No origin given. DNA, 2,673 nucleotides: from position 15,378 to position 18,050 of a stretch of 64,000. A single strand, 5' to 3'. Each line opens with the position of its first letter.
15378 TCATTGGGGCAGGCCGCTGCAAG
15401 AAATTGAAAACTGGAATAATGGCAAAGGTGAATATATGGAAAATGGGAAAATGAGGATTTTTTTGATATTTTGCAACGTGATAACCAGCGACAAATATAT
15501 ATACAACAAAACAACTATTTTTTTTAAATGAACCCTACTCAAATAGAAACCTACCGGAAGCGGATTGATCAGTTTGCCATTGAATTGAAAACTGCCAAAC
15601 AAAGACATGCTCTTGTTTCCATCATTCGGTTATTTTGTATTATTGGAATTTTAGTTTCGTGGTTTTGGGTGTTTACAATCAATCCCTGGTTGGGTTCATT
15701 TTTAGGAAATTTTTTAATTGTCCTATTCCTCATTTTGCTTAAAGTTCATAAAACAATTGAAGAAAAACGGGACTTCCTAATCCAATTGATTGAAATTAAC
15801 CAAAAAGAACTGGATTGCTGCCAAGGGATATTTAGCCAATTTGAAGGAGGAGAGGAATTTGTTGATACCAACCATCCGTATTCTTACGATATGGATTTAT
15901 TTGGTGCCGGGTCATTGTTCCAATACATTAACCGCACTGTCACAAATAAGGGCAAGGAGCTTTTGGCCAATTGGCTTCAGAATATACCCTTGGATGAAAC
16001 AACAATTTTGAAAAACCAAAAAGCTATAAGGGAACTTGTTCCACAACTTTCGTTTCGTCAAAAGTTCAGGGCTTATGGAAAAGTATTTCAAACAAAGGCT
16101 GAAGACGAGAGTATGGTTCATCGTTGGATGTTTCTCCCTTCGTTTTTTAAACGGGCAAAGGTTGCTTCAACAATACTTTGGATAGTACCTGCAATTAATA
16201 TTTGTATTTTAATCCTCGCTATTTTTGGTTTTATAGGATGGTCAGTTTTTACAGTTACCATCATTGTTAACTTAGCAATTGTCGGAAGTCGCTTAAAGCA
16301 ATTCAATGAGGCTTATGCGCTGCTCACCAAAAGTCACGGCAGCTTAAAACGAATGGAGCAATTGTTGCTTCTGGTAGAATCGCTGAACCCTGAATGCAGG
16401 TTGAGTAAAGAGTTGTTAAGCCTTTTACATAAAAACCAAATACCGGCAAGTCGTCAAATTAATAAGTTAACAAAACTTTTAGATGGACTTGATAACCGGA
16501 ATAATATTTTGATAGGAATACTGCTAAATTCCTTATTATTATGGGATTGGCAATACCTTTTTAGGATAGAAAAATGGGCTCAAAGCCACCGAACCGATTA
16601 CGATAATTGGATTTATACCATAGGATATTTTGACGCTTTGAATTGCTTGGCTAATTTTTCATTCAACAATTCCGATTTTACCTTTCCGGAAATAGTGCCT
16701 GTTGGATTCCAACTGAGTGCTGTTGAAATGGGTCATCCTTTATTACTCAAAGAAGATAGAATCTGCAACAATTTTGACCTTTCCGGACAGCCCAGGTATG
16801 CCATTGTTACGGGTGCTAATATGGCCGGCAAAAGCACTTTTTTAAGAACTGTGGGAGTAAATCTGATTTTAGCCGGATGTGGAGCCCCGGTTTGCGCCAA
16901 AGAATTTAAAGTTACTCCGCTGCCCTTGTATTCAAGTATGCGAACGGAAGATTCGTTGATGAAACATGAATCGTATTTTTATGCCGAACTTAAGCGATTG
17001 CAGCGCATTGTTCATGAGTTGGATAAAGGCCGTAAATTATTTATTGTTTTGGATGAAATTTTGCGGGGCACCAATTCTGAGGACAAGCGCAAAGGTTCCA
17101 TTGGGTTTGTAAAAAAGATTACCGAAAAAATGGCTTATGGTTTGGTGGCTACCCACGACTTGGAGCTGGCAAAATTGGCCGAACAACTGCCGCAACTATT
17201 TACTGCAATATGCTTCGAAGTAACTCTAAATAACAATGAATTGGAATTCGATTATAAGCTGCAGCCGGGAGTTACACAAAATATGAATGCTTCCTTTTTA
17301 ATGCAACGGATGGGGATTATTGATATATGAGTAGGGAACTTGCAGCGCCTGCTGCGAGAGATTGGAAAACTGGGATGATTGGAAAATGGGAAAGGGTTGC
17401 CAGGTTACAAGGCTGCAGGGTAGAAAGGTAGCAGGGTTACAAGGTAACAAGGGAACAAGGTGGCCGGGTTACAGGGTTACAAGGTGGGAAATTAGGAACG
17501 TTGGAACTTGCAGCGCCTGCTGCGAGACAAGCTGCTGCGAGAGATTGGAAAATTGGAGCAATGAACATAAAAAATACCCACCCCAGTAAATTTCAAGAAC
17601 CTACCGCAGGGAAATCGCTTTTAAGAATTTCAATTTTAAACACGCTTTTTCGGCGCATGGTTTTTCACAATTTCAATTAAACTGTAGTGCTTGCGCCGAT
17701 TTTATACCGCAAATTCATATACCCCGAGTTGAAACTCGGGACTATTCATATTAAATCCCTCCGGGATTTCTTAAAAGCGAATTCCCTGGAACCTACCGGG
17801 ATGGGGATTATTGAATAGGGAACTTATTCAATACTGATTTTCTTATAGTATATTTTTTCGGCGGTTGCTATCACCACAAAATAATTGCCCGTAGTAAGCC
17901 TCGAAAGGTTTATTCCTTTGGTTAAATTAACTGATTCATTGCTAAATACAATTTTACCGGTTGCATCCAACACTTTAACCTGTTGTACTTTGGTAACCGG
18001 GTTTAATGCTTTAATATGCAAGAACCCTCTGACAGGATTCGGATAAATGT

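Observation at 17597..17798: MITE with clean terminal inverted repeats and a perfect 10-bp target-site duplication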

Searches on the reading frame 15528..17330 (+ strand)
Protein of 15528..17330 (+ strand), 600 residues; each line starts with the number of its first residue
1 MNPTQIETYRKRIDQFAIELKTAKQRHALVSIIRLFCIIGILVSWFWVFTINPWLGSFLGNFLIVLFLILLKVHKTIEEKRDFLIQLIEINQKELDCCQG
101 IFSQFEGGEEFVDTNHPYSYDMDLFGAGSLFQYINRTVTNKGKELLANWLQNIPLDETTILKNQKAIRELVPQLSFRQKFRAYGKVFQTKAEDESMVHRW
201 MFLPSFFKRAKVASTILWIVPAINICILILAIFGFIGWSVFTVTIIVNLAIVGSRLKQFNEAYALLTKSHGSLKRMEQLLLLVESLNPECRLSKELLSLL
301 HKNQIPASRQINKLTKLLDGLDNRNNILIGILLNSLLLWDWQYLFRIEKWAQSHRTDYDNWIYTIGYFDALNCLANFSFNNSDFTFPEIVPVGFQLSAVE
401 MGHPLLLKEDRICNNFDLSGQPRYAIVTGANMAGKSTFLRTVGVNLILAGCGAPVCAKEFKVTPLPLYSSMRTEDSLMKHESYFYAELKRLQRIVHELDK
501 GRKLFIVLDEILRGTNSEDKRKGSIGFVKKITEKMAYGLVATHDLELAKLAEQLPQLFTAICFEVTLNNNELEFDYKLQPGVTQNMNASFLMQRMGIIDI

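Call 9: search_protein_families(library=pfam, proteins=[window:15528-17330:+])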
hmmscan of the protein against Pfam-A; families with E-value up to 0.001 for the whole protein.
window:15528-17330:+ (600 aa): 2 families
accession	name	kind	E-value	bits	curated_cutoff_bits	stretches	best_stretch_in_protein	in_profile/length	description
PF00488.27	MutS_V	-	1.3e-27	97.5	30.2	1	426-585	2-160/188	MutS domain V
PF05192.23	MutS_III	-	1.3e-07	32.6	34.1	1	127-182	18-73/194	MutS domain III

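Call 15: find_encoding_contigs(protein=window:15528-17330:+, flank=3000, max_places=6)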
Protein window:15528-17330:+ (600 aa): 2 contigs read that carry it; 1 place shown.
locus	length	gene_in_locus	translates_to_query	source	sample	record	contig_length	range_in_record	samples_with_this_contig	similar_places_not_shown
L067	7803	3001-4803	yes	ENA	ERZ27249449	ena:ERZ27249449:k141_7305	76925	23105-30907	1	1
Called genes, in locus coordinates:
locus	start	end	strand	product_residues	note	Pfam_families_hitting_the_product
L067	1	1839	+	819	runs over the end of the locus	PF08245:Mur_ligase_M, PF02875:Mur_ligase_C (weak), PF01168:Ala_racemase_N, PF00842:Ala_racemase_C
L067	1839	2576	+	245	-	PF13489:Methyltransf_23, PF13847:Methyltransf_31 (weak), PF08241:Methyltransf_11 (weak), PF13649:Methyltransf_25 (weak)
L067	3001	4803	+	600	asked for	PF05192:MutS_III (weak), PF00488:MutS_V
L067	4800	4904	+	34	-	-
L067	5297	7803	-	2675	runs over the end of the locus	PF13229:Beta_helix, PF13229:Beta_helix, PF13229:Beta_helix, PF00028:Cadherin, PF13415:Beta-prop_FBX42, PF24681:Kelch_KLHDC2_KLHL20_DRC7, PF24996:NANM, PF24981:Beta-prop_ATRN-LZTR1, +12 more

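Call 38: find_homologous_proteins(query=window:15528-17330:+, max_evalue=1e-50)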
Query window:15528-17330:+ (600 aa): 7794 proteins with E <= 1e-50 among 8000 candidates; the best 120 are listed.
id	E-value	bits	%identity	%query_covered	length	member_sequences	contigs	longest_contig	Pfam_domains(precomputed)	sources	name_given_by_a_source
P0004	0.0e+0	1237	90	100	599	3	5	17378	PF05192.24,PF00488.28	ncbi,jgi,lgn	jgi:hypothetical protein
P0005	0.0e+0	1053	76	100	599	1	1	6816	PF05192.24,PF00488.28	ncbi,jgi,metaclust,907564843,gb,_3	metaclust:\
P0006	7.0e-247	839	61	100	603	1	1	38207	PF05192.24,PF00488.28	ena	-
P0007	1.8e-242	824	59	100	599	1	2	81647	PF05192.24,PF00488.28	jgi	-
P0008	1.5e-240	818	60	99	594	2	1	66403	PF05192.24,PF00488.28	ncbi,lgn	ncbi:MAG: hypothetical protein AB7E36_05065 [Salinivirgaceae bacterium]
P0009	1.2e-239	815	60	100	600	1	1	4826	PF05192.24,PF00488.28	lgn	-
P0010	3.5e-238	810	60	99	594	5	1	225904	PF05192.24,PF00488.28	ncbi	ncbi:MAG: hypothetical protein AB7S69_04000 [Salinivirgaceae bacterium]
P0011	6.1e-237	806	59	99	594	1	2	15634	PF05192.24,PF00488.28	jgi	jgi:hypothetical protein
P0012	6.4e-235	799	59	100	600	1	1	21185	PF05192.24,PF00488.28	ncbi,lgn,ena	-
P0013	9.8e-235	799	59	99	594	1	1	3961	PF05192.24,PF00488.28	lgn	-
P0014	3.4e-234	797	58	100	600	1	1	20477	PF05192.24,PF00488.28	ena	-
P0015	5.7e-234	796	58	100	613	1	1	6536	PF05192.24,PF00488.28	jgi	-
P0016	2.3e-233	794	57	100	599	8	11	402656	PF05192.24,PF00488.28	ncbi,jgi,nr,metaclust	ncbi:MAG TPA: hypothetical protein DCQ26_05210 [Marinilabiliales bacterium]|jgi:hypothetical protein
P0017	9.3e-232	789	58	100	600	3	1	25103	PF05192.24,PF00488.28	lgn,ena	-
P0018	3.0e-229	781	58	100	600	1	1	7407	PF05192.24,PF00488.28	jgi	jgi:DNA mismatch repair ATPase MutS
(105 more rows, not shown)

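Call 41: find_encoding_contigs(protein=P0004, flank=2500, max_places=6)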
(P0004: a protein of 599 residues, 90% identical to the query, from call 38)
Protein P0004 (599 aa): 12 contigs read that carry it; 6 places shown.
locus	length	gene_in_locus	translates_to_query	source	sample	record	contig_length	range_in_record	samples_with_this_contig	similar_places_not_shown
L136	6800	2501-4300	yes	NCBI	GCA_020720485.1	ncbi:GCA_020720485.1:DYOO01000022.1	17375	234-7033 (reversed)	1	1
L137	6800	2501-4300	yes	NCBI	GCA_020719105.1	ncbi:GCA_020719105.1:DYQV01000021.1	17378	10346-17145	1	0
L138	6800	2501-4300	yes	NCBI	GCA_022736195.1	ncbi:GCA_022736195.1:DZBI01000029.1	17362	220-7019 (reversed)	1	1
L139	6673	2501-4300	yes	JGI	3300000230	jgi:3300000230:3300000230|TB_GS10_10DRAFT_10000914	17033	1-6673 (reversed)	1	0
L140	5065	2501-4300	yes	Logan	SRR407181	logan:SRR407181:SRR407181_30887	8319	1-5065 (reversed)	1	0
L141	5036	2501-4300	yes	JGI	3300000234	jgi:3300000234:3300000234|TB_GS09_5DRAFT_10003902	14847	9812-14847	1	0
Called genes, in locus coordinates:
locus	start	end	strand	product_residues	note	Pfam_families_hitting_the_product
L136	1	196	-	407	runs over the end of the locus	PF00365:PFK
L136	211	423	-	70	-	-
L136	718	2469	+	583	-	PF00149:Metallophos, PF02872:5_nucleotid_C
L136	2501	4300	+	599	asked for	PF05192:MutS_III (weak), PF00488:MutS_V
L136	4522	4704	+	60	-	-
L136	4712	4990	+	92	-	-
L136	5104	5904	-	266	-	-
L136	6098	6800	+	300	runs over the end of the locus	PF01297:ZnuA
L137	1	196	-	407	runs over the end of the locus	PF00365:PFK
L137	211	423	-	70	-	-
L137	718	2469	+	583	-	PF00149:Metallophos, PF02872:5_nucleotid_C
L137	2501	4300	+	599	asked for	PF05192:MutS_III (weak), PF00488:MutS_V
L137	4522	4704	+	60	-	-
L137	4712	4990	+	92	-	PF09827:CRISPR_Cas2 (weak)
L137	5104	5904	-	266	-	-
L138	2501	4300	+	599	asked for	PF05192:MutS_III (weak), PF00488:MutS_V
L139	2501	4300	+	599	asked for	PF05192:MutS_III (weak), PF00488:MutS_V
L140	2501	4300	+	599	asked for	PF05192:MutS_III (weak), PF00488:MutS_V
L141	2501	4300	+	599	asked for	PF05192:MutS_III (weak), PF00488:MutS_V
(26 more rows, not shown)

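Call 42: find_encoding_contigs(protein=P0005, flank=2500, max_places=4)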
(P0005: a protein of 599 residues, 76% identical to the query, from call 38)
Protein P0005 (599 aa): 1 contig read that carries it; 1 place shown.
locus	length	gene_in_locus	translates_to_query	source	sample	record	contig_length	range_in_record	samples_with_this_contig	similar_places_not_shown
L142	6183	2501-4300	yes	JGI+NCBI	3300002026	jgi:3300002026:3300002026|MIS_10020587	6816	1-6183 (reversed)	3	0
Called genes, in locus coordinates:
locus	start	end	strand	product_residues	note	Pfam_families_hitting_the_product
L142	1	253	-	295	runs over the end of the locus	?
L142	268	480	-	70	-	-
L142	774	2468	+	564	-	PF00149:Metallophos (faint), PF02872:5_nucleotid_C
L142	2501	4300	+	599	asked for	PF05192:MutS_III (weak), PF00488:MutS_V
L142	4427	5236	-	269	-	-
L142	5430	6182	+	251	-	?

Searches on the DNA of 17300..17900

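Call 39: search_rna_families(source=window, start=17300, end=17900, threshold=evalue, max_evalue=1)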
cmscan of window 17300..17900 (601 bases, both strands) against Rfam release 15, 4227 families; matches with E-value up to 1: 1.
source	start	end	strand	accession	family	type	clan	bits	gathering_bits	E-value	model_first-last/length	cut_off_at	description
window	17459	17568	-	RF01974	H19_3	Gene; lncRNA;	-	17.5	46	0.7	1-116/116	no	H19 conserved region 3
